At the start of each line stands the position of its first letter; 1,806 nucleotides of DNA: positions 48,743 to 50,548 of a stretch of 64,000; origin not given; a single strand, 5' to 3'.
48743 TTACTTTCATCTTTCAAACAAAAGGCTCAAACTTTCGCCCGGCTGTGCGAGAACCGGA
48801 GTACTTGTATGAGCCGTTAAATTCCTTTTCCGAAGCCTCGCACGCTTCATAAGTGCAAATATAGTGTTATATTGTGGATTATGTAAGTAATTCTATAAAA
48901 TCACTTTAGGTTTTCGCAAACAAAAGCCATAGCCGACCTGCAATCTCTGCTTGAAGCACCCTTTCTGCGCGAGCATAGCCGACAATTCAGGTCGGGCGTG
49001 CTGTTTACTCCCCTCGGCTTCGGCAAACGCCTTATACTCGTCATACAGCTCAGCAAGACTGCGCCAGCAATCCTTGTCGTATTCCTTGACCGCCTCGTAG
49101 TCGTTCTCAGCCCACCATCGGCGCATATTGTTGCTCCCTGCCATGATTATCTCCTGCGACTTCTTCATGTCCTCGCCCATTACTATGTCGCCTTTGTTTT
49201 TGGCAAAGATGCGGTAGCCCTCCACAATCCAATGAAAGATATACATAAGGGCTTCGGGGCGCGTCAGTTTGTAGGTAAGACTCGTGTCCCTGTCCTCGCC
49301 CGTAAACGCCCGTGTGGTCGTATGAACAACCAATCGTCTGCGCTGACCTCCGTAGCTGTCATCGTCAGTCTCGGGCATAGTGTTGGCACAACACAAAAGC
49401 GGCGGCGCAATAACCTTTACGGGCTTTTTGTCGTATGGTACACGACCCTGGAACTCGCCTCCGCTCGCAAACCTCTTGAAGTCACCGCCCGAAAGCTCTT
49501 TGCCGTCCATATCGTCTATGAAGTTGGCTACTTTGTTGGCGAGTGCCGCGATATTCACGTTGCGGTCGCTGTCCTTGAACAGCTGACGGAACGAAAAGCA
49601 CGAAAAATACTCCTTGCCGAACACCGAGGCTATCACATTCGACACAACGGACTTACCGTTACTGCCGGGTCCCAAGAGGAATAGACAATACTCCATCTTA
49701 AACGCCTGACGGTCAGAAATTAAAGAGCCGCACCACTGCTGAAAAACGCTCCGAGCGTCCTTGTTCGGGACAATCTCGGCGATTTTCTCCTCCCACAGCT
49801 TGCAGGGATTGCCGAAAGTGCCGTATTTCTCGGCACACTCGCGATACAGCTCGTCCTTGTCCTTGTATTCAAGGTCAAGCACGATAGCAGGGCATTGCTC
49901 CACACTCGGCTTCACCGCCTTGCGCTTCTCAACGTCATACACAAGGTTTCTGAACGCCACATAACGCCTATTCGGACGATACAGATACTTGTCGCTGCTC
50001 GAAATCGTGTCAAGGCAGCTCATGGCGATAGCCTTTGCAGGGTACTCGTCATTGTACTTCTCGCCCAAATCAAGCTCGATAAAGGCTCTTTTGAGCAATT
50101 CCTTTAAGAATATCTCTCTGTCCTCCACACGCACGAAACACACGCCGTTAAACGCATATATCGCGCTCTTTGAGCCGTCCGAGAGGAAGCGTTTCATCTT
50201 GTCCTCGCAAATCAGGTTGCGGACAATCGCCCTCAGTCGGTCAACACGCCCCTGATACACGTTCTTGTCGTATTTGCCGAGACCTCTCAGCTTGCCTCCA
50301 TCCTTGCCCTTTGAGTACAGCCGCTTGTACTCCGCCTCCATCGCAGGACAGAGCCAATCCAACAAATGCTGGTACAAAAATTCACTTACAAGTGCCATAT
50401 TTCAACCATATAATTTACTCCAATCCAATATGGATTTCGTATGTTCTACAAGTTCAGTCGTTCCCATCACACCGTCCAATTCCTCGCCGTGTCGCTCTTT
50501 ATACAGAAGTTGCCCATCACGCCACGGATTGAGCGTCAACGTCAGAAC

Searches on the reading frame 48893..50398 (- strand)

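Call 48: search_protein_families(library=phrogs, proteins=[window:48893-50398:-], max_evalue=0.00001)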
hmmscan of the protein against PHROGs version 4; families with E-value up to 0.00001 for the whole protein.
window:48893-50398:- (501 aa): 7 families
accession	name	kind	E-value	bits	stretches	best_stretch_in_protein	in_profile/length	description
phrog_1156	-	DNA, RNA and nucleotide metabolism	9.5e-32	111.4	1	193-485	521-809/855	DNA primase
phrog_864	-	DNA, RNA and nucleotide metabolism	1e-31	111.3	1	74-480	227-600/1064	DNA primase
phrog_6088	-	DNA, RNA and nucleotide metabolism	1.4e-24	87.6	1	196-485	467-751/772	DNA primase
phrog_1829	-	DNA, RNA and nucleotide metabolism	1.5e-18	67.3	1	197-479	466-736/772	DNA primase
phrog_7601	-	unknown function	2.5e-15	57.7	1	233-485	17-259/289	-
phrog_1883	-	DNA, RNA and nucleotide metabolism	6.6e-13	48.9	1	200-490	456-740/756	DNA helicase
phrog_2478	-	DNA, RNA and nucleotide metabolism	7.7e-09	35.2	1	238-472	584-814/854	DNA polymerase/primase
